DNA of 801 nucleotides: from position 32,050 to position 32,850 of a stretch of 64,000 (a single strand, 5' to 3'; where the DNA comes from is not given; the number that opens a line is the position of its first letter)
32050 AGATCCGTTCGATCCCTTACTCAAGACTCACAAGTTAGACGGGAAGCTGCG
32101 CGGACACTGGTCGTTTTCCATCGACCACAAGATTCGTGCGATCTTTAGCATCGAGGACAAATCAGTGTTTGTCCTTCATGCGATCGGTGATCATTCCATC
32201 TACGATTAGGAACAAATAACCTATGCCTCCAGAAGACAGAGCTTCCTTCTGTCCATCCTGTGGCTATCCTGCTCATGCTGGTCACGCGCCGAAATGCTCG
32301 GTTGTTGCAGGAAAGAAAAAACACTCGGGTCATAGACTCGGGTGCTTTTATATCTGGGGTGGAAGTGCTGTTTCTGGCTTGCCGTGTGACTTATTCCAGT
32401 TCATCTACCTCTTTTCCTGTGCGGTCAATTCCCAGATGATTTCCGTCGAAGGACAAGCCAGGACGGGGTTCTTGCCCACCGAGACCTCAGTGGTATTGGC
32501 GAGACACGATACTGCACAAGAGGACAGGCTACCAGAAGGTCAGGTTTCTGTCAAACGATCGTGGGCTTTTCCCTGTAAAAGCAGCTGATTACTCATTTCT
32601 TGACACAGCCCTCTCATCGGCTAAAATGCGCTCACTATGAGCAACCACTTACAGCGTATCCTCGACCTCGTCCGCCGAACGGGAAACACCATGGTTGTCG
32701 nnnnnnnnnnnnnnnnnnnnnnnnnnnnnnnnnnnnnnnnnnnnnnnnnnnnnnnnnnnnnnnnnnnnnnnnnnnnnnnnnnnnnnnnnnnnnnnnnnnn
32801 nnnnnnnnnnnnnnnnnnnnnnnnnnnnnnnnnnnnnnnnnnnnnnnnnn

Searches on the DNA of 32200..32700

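Call 66: search_rna_families(source=window, start=32200, end=32700, threshold=evalue, max_evalue=1, show_alignments=1)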
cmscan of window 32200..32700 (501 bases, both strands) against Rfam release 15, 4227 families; matches with E-value up to 1: 0.
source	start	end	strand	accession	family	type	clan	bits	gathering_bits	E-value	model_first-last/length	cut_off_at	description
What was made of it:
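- Tried and rejected: Nothing was found at E <= 1 in 32200-32700 (call 66).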
